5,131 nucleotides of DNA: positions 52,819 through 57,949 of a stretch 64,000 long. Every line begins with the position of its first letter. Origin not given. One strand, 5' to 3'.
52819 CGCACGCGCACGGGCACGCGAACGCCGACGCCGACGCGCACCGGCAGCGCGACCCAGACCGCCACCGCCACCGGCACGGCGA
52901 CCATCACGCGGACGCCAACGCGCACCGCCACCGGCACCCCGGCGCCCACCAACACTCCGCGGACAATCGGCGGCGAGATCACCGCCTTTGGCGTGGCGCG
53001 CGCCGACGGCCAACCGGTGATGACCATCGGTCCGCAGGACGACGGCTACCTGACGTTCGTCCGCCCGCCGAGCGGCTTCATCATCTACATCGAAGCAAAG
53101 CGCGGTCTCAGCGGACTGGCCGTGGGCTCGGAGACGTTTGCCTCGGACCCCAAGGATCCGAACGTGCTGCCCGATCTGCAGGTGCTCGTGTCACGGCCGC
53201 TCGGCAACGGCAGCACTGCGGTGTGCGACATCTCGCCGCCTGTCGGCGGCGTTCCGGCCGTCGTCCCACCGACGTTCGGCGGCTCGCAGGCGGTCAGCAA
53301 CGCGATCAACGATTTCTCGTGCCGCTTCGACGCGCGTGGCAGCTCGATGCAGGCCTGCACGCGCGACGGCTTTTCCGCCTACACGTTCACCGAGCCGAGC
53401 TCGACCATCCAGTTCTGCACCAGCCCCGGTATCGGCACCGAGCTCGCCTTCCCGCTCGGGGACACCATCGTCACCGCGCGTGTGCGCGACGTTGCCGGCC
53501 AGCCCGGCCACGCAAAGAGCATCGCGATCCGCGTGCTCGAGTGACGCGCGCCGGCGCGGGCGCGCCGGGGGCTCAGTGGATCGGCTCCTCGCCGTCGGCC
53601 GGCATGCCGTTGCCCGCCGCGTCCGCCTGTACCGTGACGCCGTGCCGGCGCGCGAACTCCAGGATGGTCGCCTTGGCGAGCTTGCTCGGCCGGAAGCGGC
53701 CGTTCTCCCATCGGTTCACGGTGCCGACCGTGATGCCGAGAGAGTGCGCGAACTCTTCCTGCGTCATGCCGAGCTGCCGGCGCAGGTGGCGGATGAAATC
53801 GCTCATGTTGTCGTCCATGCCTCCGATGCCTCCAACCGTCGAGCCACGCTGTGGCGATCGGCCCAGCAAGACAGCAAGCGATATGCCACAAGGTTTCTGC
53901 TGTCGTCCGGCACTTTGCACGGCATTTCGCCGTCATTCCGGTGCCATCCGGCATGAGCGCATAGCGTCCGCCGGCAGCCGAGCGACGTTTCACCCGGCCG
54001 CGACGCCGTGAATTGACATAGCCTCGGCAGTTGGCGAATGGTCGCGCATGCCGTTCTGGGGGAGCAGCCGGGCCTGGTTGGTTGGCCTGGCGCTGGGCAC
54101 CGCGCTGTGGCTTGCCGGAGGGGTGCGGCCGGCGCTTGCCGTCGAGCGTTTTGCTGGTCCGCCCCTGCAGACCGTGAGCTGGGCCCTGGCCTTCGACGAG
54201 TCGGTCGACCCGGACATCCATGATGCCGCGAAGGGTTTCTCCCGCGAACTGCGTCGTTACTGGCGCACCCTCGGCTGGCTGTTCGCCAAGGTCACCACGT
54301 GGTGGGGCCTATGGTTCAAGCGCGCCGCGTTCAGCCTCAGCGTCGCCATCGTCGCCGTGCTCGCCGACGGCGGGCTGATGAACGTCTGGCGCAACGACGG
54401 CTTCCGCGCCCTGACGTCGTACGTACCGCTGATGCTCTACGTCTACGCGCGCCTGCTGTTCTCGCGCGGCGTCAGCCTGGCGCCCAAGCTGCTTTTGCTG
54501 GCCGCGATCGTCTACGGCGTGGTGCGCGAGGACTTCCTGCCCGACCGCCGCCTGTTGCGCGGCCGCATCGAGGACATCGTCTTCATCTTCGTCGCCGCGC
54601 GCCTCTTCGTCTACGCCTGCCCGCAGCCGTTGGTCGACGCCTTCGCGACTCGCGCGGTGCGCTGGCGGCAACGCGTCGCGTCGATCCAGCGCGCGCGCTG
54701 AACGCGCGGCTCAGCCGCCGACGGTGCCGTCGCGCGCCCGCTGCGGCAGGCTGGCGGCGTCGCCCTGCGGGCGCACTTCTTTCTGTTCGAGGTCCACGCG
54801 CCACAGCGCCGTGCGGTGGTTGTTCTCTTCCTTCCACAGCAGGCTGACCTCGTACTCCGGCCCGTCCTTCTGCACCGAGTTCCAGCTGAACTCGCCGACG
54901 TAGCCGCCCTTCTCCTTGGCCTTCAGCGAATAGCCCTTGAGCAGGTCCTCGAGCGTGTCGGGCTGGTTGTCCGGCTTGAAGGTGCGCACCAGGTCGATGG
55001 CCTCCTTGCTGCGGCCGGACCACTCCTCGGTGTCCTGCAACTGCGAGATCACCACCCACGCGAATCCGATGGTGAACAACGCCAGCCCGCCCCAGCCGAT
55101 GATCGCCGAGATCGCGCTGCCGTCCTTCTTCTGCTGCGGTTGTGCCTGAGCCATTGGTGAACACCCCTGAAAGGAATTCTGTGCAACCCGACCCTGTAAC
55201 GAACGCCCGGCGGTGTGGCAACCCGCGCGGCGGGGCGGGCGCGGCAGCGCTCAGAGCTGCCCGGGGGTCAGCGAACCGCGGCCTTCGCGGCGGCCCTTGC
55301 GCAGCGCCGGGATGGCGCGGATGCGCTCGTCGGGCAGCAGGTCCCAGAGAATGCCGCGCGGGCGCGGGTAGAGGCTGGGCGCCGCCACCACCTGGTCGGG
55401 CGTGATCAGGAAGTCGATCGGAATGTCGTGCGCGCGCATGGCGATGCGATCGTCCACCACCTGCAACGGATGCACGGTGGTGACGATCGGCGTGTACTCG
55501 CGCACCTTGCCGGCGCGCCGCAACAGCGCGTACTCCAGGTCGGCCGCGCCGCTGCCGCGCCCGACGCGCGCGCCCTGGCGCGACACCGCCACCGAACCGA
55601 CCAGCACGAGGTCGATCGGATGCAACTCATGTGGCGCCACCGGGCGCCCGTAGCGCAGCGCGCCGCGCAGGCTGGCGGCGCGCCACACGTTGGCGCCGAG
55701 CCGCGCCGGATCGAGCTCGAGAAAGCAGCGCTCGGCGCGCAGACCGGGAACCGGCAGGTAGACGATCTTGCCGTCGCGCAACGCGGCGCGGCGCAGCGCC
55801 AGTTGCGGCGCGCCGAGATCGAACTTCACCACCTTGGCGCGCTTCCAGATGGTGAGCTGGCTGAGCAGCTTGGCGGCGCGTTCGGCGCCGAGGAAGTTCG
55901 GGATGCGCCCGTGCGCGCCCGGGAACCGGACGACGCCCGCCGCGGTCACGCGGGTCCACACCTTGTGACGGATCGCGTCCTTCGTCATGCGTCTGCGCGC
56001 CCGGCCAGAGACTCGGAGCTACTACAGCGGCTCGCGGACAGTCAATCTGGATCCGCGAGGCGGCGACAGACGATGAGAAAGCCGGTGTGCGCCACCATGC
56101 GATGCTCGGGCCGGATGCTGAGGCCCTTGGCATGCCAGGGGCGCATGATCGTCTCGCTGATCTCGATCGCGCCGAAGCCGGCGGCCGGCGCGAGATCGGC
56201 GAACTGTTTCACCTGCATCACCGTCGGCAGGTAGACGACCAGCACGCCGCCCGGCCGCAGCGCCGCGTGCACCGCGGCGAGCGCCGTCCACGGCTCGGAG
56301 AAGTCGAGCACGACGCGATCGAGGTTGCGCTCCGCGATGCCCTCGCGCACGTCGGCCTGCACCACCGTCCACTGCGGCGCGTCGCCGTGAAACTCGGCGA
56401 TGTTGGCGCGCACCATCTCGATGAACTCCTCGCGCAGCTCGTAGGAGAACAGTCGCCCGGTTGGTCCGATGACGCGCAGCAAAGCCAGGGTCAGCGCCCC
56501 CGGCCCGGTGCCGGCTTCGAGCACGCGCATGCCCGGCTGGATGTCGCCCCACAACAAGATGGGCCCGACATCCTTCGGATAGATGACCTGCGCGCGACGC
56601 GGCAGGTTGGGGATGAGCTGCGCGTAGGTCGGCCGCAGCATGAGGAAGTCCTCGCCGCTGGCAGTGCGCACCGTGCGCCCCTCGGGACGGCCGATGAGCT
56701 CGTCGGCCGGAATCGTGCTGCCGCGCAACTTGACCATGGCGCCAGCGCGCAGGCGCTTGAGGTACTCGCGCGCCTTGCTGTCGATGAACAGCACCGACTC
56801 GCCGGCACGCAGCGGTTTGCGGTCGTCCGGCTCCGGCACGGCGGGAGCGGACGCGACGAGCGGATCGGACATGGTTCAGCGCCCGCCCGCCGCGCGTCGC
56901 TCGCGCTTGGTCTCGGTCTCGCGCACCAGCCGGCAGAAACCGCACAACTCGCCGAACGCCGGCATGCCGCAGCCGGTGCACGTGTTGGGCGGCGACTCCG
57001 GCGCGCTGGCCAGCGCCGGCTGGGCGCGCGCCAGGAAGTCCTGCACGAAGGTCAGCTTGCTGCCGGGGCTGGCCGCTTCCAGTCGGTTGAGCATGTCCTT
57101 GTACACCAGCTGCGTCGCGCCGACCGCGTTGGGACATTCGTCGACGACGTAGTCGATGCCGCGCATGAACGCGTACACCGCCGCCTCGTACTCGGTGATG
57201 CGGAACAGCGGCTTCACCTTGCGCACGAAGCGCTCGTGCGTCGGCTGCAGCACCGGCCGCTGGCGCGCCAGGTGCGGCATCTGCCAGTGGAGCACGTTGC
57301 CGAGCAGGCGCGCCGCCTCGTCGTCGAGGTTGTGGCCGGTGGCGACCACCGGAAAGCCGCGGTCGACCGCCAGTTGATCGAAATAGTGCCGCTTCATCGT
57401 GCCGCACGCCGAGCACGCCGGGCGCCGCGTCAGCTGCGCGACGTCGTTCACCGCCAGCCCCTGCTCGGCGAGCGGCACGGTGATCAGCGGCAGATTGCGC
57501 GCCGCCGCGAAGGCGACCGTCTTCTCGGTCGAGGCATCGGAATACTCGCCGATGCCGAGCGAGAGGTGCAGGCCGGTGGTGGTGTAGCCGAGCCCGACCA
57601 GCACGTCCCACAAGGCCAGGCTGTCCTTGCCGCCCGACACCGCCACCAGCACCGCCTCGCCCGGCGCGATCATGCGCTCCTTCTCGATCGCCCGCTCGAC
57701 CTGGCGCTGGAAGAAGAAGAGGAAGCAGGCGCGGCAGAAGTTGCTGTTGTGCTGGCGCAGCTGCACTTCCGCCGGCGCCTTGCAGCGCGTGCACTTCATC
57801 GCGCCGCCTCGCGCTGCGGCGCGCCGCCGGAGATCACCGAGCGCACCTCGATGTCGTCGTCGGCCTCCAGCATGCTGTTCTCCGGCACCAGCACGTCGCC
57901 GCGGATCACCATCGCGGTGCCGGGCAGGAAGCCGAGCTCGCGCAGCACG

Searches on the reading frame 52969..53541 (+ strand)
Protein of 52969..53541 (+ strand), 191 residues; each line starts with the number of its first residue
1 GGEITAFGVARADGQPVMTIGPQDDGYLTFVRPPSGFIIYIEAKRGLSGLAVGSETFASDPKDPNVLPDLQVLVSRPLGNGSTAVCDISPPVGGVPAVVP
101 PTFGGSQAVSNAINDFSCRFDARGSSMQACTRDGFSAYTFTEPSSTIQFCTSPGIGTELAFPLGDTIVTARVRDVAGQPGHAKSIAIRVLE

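Call 58: find_homologous_proteins(query=window:52969-53541:+, max_evalue=0.001)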
Query window:52969-53541:+ (191 aa): 157 proteins with E <= 0.001 among 380 candidates; the best 120 are listed.
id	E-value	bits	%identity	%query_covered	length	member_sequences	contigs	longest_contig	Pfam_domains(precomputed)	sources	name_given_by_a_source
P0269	1.1e-109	382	100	91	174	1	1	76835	-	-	-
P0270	1.0e-106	373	88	100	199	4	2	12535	-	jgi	jgi:hypothetical protein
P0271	3.5e-90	319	79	100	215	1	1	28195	-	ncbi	ncbi:MAG: hypothetical protein ABI629_00535 [bacterium]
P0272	1.9e-89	316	77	100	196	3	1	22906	-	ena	-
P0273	3.5e-88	312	75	100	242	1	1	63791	-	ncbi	ncbi:MAG: hypothetical protein U0802_11145 [Candidatus Binatia bacterium]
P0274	3.9e-87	309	76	99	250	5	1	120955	-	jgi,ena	-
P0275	3.2e-86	306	79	91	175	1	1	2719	-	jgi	jgi:hypothetical protein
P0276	1.1e-85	304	75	99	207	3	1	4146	-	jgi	jgi:hypothetical protein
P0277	9.8e-84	298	74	99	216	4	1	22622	-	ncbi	-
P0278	1.1e-83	298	73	99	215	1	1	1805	-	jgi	jgi:hypothetical protein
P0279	2.0e-83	297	73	100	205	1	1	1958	-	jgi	jgi:hypothetical protein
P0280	5.2e-83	295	77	95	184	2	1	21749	-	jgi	jgi:hypothetical protein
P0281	1.2e-81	291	75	96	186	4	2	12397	-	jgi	-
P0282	5.3e-81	289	71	99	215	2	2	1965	-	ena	-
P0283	7.5e-81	288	69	100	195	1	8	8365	-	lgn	-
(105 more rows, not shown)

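Call 66: predict_structure(alignment_id=A5)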
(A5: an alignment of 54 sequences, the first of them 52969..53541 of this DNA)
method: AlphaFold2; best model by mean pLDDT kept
length: 191 residues; sequences in the alignment: 54
mean_pLDDT: 94.7   pTM: 0.91
mean pLDDT of the five models: 94.7, 94.4, 92.5, 91.5, 90.8
residues with pLDDT >= 90: 166; 70-90: 21; 50-70: 4; < 50: 0
segments of 3 or more residues with pLDDT < 50: none
pLDDT, mean of each block of 10 residues (from residue 1): 98 96 93 96 98 97 97 96 78 88 95 95 96 96 98 86 98 98 98 93
secondary structure, 60 per line:
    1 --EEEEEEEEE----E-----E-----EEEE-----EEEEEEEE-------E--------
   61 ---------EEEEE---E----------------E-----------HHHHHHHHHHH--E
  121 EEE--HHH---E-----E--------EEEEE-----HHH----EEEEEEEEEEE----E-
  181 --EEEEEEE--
elements in order: E3-11 E28-31 E37-44 E70-74 H107-117 E120-123 E147-151 E164-174 E183-189

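Call 68: fold_search(model_id=the predicted structure, library=pdb)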
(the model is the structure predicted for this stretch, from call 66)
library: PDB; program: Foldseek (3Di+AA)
matches with E <= 10: 1409; with E <= 0.001: 0
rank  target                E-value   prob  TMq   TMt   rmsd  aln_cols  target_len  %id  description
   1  7z7e_A                3.0e-03  0.72  0.29  0.28  13.6       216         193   11  Crystal structure of p63 DNA binding domain in complex with inhibitory DARPin G4 (released 2022-06-29)
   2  7z71_C                4.2e-03  0.57  0.26  0.26  13.9       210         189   10  Crystal structure of p63 DBD in complex with darpin C14 (released 2022-07-06)
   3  8k2l                  4.2e-03  0.47  0.26  0.12  17.9       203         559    9  Crystal structure of Group 4 Monosaccharide-releasing beta-N-acetylgalactosaminidase NgaP2 from Paenibacillus sp. TS12,  (released 2024-04-24)
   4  6za2_A                5.0e-03  0.99  0.38  0.08   7.2       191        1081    9  Crystal structure of dimeric latent PorU from Porphyromonas gingivalis (released 2021-09-29)
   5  4mzi                  5.6e-03  0.51  0.27  0.26  14.2       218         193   10  Crystal structure of a human mutant p53 (released 2014-01-15)
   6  7b46_C                6.3e-03  0.69  0.31  0.31  12.6       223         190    9  Structural basis of reactivation of oncogenic p53 mutants by a small molecule: methylene quinuclidinone (MQ). Human wi (released 2021-12-08)
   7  5eq4_B                7.1e-03  0.87  0.29  0.28   9.7       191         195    8  Crystal structure of the SrpA adhesin R347E mutant from Streptococcus sanguinis (released 2016-01-27)
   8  8xcb_C                8.9e-03  0.69  0.33  0.33  12.2       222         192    8  Cocrystal structure of p53 in complex of B20 (released 2025-06-11)
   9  7z71_A                9.4e-03  0.44  0.26  0.25  13.9       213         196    9  Crystal structure of p63 DBD in complex with darpin C14 (released 2022-07-06)
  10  8k2m                  9.4e-03  0.41  0.27  0.12  17.3       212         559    9  Crystal structure of Group 4 Monosaccharide-releasing beta-N-acetylgalactosaminidase NgaP2 from Paenibacillus sp. TS12 i (released 2024-04-24)
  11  8p4l_A                1.0e-02  0.25  0.22  0.11  17.4       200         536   12  Beta-N-acetylgalactosaminidase from Niabella aurantiaca (released 2024-01-17)
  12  6lhd_B                1.1e-02  0.63  0.32  0.21  12.7       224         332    8  Crystal structure of p53/BCL-xL fusion complex (released 2021-03-31)
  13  2ata_A                1.1e-02  0.38  0.26  0.26  14.5       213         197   10  Structural Basis of DNA Recognition by p53 Tetramers (complex II) (released 2006-07-11)
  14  2ata_D                1.1e-02  0.33  0.24  0.24  14.7       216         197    9  Structural Basis of DNA Recognition by p53 Tetramers (complex II) (released 2006-07-11)
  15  8e7b_A                1.2e-02  0.38  0.26  0.26  14.1       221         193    9  Crystal structure of the p53 (Y107H) core domain monoclinic P form (released 2023-05-17)
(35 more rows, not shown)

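Call 87: search_protein_families(library=phrogs, proteins=[window:52969-53541:+], max_evalue=0.01)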
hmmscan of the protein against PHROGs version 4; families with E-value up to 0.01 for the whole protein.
window:52969-53541:+ (191 aa): 0 families

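Call 88: search_protein_families(library=padloc, proteins=[window:52969-53541:+], max_evalue=0.01)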
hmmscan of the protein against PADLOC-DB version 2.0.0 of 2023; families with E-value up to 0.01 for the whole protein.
window:52969-53541:+ (191 aa): 0 families

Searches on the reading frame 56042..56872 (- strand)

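Call 33: search_protein_families(library=pfam, proteins=[window:56042-56872:-], max_evalue=0.001)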
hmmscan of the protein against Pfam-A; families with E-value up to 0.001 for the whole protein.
window:56042-56872:- (276 aa): 10 families
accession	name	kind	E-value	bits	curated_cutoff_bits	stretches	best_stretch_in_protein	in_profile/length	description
PF08704.16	GCD14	-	8.5e-25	88.3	26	1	79-253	6-184/247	tRNA methyltransferase complex GCD14 subunit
PF14801.12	TrmI-like_N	-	7.8e-10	39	24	1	20-68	2-50/50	TrmI-like N-terminal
PF01135.25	PCMT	-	1.6e-08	35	20.3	1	102-216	62-174/210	Protein-L-isoaspartate(D-aspartate) O-methyltransferase (PCMT)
PF13649.12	Methyltransf_25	-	3.3e-07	31.3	27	1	117-209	1-97/97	Methyltransferase domain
PF13847.12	Methyltransf_31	-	1.7e-05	25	27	1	112-217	2-113/145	Methyltransferase domain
PF00398.26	RrnaAD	-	4.8e-05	23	24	1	110-176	27-86/263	Ribosomal RNA adenine dimethylase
PF08241.18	Methyltransf_11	-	9.3e-05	23.4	21.2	1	118-213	1-95/95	Methyltransferase domain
PF13489.12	Methyltransf_23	-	0.00011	22.5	27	1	107-228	16-136/164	Methyltransferase domain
PF08242.18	Methyltransf_12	-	0.00047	21.3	30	0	118-211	1-98/98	Methyltransferase domain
PF01189.24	Methyltr_RsmB-F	-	0.0006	20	27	0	111-191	6-87/199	16S rRNA methyltransferase RsmB/F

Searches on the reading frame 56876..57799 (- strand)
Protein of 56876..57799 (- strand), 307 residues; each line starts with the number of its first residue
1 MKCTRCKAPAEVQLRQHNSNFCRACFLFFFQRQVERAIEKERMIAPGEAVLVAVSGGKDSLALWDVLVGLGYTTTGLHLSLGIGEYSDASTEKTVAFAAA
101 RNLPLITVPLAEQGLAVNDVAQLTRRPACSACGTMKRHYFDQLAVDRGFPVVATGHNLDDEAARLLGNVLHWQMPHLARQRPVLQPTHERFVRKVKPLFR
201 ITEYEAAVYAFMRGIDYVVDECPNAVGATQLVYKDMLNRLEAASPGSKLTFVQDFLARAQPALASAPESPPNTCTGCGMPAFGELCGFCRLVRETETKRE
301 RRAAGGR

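Call 33: search_protein_families(library=pfam, proteins=[window:56876-57799:-], max_evalue=0.001)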
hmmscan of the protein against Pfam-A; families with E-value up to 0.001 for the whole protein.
window:56876-57799:- (307 aa): 2 families
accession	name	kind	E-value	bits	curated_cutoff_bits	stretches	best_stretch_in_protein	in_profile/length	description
PF22082.2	TtuA_LIM_N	-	2.4e-08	34.3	27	1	2-27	1-26/26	2-thiouridine synthetase TtuA, N-terminal LIM domain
PF01171.26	ATP_bind_3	-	2.6e-07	31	27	1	50-222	2-168/182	PP-loop family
